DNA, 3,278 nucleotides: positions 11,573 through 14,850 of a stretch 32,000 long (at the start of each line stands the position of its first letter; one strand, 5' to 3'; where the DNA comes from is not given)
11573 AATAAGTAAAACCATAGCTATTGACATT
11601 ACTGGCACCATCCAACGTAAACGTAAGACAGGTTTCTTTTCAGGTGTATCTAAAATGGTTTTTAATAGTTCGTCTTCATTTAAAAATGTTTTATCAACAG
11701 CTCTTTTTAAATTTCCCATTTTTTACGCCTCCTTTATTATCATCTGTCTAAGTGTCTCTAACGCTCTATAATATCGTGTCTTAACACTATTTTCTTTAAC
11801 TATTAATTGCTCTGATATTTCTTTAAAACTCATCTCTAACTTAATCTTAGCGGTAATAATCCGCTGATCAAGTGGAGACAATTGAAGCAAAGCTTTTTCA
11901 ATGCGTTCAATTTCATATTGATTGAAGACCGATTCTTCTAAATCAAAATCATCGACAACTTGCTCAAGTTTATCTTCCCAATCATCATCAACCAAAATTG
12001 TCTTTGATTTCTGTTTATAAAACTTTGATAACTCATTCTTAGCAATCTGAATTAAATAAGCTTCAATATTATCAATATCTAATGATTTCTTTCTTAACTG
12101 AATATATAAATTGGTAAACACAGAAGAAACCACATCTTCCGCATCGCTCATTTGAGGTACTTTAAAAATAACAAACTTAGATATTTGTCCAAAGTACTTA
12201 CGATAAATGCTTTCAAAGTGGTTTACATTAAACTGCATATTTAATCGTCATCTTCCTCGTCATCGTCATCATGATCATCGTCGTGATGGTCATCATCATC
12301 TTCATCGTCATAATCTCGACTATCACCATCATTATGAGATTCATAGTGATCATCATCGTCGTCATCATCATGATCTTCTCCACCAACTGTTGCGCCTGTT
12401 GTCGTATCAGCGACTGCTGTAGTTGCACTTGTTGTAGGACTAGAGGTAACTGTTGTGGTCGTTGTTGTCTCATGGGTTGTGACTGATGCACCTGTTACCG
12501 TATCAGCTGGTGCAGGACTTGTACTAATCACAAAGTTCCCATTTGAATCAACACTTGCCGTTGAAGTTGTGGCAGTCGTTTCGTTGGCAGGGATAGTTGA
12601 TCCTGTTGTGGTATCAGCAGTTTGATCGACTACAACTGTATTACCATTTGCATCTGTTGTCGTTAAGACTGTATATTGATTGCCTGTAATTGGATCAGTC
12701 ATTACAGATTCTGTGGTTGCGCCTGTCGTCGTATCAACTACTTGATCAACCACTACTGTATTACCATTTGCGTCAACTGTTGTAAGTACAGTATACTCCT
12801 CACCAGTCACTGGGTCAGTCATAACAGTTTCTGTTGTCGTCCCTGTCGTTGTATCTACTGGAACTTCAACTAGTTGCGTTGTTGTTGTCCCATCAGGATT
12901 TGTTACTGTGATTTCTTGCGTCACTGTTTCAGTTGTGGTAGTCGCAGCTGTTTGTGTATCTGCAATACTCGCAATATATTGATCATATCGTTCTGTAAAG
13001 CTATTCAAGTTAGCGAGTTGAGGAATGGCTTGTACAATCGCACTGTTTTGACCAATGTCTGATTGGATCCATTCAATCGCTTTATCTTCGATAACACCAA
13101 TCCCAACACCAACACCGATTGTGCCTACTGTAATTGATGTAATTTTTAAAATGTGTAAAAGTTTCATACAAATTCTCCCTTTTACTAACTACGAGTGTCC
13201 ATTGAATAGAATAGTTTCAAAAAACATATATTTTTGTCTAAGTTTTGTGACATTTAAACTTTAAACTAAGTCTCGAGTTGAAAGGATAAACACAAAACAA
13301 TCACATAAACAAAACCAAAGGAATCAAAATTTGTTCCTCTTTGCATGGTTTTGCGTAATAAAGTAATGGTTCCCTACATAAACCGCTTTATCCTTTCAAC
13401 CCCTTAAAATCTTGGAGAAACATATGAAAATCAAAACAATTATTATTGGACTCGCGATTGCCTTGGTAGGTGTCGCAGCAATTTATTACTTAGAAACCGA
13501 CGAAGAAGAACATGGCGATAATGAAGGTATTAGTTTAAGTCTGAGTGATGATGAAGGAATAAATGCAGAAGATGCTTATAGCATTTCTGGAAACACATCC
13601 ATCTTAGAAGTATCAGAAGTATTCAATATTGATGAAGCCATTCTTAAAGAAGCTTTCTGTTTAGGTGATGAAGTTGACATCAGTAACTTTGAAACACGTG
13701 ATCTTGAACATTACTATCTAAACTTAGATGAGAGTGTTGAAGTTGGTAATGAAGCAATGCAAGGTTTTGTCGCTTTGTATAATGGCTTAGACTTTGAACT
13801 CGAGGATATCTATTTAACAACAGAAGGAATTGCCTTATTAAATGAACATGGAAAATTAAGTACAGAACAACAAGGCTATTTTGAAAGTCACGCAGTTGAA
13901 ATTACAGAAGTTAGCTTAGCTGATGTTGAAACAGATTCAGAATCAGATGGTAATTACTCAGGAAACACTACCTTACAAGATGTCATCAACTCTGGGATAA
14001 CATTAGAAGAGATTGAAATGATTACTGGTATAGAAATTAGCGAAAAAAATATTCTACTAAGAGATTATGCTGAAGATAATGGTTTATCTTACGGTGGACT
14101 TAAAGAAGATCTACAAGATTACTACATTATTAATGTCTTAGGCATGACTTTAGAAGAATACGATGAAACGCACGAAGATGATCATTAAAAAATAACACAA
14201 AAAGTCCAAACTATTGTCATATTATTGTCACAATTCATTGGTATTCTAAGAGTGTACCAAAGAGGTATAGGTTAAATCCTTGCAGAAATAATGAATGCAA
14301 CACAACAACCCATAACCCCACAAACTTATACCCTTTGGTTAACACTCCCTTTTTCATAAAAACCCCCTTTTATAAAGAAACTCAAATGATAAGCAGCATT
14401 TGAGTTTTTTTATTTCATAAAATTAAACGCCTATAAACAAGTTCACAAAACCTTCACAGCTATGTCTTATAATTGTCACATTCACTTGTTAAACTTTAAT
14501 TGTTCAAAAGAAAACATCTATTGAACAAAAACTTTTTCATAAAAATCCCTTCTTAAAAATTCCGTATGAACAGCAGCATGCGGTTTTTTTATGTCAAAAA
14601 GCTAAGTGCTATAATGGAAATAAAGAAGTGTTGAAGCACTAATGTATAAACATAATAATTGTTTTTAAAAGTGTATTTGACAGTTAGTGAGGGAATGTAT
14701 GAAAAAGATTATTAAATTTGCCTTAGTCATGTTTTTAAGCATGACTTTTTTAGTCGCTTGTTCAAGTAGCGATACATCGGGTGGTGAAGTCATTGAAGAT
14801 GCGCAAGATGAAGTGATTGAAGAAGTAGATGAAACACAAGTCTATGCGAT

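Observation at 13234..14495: Three copies of one composite promoter: 11-bp-phased TTGTCA repeats, 10 bp, then TAWWCT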

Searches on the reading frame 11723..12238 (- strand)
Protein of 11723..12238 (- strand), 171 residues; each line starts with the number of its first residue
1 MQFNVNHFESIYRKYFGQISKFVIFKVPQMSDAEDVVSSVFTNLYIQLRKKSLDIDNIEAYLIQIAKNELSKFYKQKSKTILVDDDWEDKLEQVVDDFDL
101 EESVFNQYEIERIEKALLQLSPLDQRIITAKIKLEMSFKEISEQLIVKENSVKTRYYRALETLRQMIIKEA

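Call 12: search_protein_families(library=pfam, proteins=[window:11723-12238:-], max_evalue=0.01)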
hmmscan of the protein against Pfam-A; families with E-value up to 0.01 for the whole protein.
window:11723-12238:- (171 aa): 3 families
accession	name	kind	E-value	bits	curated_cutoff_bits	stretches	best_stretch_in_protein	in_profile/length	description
PF08281.18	Sigma70_r4_2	-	2.1e-10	40.6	25.7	1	111-163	2-54/54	Sigma-70, region 4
PF04542.20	Sigma70_r2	-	2.1e-05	24.7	24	1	12-79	2-70/71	Sigma-70 region 2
PF04545.22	Sigma70_r4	-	0.00021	21.2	24.1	1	116-165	1-50/50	Sigma-70, region 4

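Call 31: list_cluster_members(proteins=[P0001, P0009, window:11723-12238:-, window:21948-22631:-])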
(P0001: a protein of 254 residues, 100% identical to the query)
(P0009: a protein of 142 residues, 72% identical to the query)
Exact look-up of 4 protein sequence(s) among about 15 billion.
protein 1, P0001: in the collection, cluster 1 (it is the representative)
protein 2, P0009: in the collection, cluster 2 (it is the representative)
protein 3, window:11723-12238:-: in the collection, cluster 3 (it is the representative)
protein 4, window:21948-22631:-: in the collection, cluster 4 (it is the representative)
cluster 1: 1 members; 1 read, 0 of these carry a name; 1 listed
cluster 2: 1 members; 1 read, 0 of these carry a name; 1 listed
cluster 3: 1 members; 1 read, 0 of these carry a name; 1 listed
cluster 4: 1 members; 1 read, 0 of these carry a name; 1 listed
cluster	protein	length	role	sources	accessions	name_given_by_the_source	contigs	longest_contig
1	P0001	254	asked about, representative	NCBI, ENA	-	-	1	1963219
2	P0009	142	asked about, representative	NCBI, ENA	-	-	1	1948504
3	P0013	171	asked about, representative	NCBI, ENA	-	-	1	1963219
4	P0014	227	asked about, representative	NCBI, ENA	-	-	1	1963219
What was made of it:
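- Tried and rejected: Cluster look-ups gave no organism names (call 31), so the organism remains unnamed.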

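Call 46: search_protein_families(library=ncbifam, proteins=[window:11723-12238:-], max_evalue=0.00001)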
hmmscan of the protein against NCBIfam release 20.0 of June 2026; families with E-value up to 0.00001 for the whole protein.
window:11723-12238:- (171 aa): 35 families (the best 25 are shown)
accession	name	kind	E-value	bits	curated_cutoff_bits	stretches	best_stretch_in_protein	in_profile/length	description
TIGR02952.1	Sig70_famx2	equivalog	6.5e-23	81.5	206.45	1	6-166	11-169/170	ECF subfamily RNA polymerase sigma factor, BldN family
TIGR02985.1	Sig70_bacteroi1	subfamily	1.5e-21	77.3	126.4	1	7-166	2-161/162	RNA polymerase sigma-70 factor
TIGR02937.1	sigma70-ECF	superfamily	5.8e-18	65.1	42.9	1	8-166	3-164/165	sigma-70 family RNA polymerase sigma factor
TIGR02950.1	SigM_subfam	subfamily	5.5e-15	55.6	147.95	1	8-166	2-157/159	RNA polymerase sigma factor, SigM family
NF058625.1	sigma_PG0214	equivalog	7.9e-15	55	130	1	6-170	4-164/170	GFO_1088 family ECF-type sigma factor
TIGR02989.1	Sig-70_gvs1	subfamily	2.4e-13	50.3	124.55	1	7-165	2-156/158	RNA polymerase sigma-70 factor, Rhodopirellula/Verrucomicrobium family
NF009166.1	PRK12513.1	equivalog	9.7e-13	48.3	206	1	5-167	21-186/193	RNA polymerase sigma factor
TIGR02959.1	SigZ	equivalog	2.4e-12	47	168.65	1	14-168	3-149/170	RNA polymerase sigma factor SigZ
NF007220.0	PRK09639.1-5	equivalog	3.1e-12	46.6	260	1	7-169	4-166/181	RNA polymerase sigma factor SigX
NF007222.0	PRK09640.1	equivalog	4.9e-12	45.8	194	1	6-167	26-182/188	RNA polymerase sigma factor SigX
NF007215.0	PRK09637.1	equivalog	5.1e-12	46.2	212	1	8-168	3-155/181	RNA polymerase sigma factor SigZ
NF006930.0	PRK09415.1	subfamily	1.4e-11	44.6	198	1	8-169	18-177/179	RNA polymerase factor sigma C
NF007226.0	PRK09644.1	equivalog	8.2e-11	42.2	199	1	8-170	3-160/166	RNA polymerase sigma factor SigM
NF009168.0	PRK12515.1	subfamily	1.7e-10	40.7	236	1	9-166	25-178/189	RNA polymerase sigma factor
NF009172.0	PRK12519.1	subfamily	3.2e-10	39.9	222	1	11-167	34-189/194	RNA polymerase sigma factor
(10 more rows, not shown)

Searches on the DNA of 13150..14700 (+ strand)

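Call 35: search_rna_families(source=window, start=13150, end=14700, threshold=evalue, max_evalue=10, show_alignments=4)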
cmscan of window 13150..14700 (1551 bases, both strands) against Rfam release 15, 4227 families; matches with E-value up to 10: 17.
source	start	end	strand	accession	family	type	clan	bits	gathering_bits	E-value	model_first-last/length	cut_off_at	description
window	14502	14590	+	RF02379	csRNA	Gene; sRNA;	-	24.8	57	1.6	1-93/93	no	Cia-dependent small RNA csRNA1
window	13622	13692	-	RF00532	snoMe18S-Um1356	Gene; snRNA; snoRNA; CD-box;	CL00054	23.1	50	1.8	1-86/86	no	Small nucleolar RNA Me18S-Um1356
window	13675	13848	+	RF02116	FAS-AS1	Gene; lncRNA;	-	22.8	55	2.9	1-171/171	no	FAS antisense RNA 1 conserved region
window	14356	14420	+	RF02362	Yfr10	Gene; sRNA;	-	22.5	43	1.7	1-78/78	no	Cyanobacterial functional RNA 10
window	14356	14403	+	RF02948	cow-rumen-4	Gene; sRNA;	-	20.9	48.5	1.9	1-64/64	no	cow-rumen-4 RNA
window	14373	14472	-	RF02449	ncr1015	Gene; sRNA;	-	20.8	60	5.8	1-121/121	no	Bacillus sRNA ncr1015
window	14392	14446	-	RF00458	IRES_Cripavirus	Cis-reg; IRES;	-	20.1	44.5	0.61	9-62/196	no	Cripavirus internal ribosome entry site (IRES)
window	13275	13410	+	RF01461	rli24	Gene; sRNA;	-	19.4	100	1.2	1-158/158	no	Listeria sRNA rli22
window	13546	13615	+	RF01170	snoU61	Gene; snRNA; snoRNA; CD-box;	CL00067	17.2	55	1.9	1-84/84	no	Small nucleolar RNA U61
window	13566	13775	+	RF02212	ZFAT-AS1_2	Gene; lncRNA;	-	16.5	70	4.9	1-205/205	no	ZFAT antisense RNA 1 conserved region 2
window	13514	13571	+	RF01145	sR14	Gene; snRNA; snoRNA; CD-box;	-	15.9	38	0.22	1-54/54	no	Small nucleolar RNA sR14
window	14222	14307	+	RF04314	opuB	Cis-reg;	-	15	75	8.3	1-137/137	no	opuB ncRNA motif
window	13514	13571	+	RF01152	sR1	Gene; snRNA; snoRNA; CD-box;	-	14.7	45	0.69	1-57/57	no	Small nucleolar RNA sR1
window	14286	14411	+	RF02578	tsr25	Gene; sRNA;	-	13.7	63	5.6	1-181/181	no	S. aureus tsr25 small RNA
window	13514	13560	+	RF01134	sR30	Gene; snRNA; snoRNA; CD-box;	-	12.9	38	3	1-57/57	no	Small nucleolar RNA sR30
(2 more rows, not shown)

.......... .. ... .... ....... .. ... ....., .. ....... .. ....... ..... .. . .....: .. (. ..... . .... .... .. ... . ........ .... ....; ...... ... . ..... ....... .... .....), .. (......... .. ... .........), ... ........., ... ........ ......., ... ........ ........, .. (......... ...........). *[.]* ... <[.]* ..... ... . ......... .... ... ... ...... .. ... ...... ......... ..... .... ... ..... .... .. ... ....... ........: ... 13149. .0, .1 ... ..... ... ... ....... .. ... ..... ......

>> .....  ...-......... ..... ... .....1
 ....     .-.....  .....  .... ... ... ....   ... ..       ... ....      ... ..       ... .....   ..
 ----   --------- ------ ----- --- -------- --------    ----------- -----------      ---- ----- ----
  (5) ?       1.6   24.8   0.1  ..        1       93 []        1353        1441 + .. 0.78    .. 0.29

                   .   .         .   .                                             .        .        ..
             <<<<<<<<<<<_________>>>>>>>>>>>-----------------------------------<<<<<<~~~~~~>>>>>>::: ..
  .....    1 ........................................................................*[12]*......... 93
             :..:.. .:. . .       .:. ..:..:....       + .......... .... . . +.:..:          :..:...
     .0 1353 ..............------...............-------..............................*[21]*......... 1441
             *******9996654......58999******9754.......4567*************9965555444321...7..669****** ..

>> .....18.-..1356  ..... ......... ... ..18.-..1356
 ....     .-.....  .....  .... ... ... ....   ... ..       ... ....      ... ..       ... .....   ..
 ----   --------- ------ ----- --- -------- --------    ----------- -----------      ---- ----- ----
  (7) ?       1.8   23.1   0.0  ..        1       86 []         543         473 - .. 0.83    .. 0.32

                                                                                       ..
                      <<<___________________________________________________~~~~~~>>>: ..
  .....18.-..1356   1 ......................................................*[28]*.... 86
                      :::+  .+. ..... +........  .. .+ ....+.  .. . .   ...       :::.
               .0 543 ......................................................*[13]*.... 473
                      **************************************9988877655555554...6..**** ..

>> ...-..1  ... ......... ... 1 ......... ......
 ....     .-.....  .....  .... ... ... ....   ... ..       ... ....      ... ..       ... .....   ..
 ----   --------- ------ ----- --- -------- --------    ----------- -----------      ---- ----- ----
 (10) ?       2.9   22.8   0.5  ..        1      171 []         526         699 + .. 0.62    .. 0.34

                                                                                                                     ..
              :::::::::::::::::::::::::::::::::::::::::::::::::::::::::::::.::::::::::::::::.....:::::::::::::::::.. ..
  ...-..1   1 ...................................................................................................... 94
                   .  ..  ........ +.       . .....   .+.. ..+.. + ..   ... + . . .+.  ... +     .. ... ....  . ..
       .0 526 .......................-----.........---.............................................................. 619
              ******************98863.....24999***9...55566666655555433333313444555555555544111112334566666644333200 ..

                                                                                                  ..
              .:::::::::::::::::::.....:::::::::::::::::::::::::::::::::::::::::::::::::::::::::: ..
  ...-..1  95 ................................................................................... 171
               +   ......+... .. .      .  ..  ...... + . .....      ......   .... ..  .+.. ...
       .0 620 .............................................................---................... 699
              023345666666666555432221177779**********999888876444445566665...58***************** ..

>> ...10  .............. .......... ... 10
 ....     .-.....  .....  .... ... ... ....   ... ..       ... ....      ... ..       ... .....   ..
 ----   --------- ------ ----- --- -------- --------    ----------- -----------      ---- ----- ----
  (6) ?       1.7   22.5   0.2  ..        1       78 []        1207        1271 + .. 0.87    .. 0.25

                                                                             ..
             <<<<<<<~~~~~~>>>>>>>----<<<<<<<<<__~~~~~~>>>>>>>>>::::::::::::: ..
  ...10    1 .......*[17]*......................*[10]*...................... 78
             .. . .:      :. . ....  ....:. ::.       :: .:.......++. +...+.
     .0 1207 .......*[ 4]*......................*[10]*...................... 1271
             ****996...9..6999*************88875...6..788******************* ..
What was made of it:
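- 14502..14590 (+): sRNA-2, about 89 nt. It has a 5' hairpin, the unpaired core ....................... (14532-14554), and an intrinsic terminator at 14562-14583 followed by a U-run. Call 35: best Rfam hit is csRNA RF02379 over exactly 14502-14590, at 24.8 bits, below the gathering score of 57.
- Closest known: CiaR-dependent promoters and csRNAs of Streptococcus. Same: The csRNA consensus core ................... is close to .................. (call 35).
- csRNA is the top, sub-threshold Rfam hit and matches the predicted ends of sRNA-2 (call 35).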

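Call 47: search_rna_families(sources=[L003, L009, L083], threshold=evalue, max_evalue=10, show_alignments=0)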
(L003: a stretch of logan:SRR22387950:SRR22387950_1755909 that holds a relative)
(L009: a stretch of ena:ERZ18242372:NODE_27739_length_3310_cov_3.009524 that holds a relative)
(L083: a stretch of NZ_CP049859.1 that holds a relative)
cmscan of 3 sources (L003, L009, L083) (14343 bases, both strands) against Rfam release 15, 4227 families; matches with E-value up to 10: 11.
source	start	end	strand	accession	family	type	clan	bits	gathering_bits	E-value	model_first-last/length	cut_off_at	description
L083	861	921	+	RF02083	OrzO-P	Gene; antitoxin;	-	28.5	60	0.43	1-76/76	no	OrzO-P RNA antitoxin family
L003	1781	1837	-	RF02844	RefA9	Gene; antisense;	-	27.4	49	1.1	1-64/64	no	Enterococcus sRNA A9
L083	6334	6409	+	RF00558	L20_leader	Cis-reg; leader;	-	26.8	58.7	0.099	1-127/127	no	Ribosomal protein L20 leader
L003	1766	1818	+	RF00668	mir-302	Gene; miRNA;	CL00096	25.1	55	0.41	1-68/68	no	mir-302 microRNA precursor family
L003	1766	1816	-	RF00668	mir-302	Gene; miRNA;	CL00096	23.8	55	0.95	1-68/68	no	mir-302 microRNA precursor family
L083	3617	3717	+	RF00477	snosnR66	Gene; snRNA; snoRNA; CD-box;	-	23.4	65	8.4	1-104/104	no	Small nucleolar RNA snR66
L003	1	30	+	RF01059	mir-598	Gene; miRNA;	-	22.3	69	1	51-80/80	5'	mir-598 microRNA precursor family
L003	1775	1811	-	RF04245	MIR169_7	Gene; miRNA;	CL00098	21.8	44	5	1-85/85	no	MIR169_7 microRNA precursor family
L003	1734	1811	+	RF02451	ncr1241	Gene; sRNA;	-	21.6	60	8.6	1-63/63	no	Bacillus sRNA ncr1241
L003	2660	2733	-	RF04354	Plastid-ycf2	Cis-reg;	-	18.8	65.7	9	1-75/75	no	Plastid-ycf2 5UTR RNA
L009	1458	1605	-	RF02706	TeloSII_ncR30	Gene; sRNA;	-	15.8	86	7.6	1-226/226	no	TeloSII non coding RNA 30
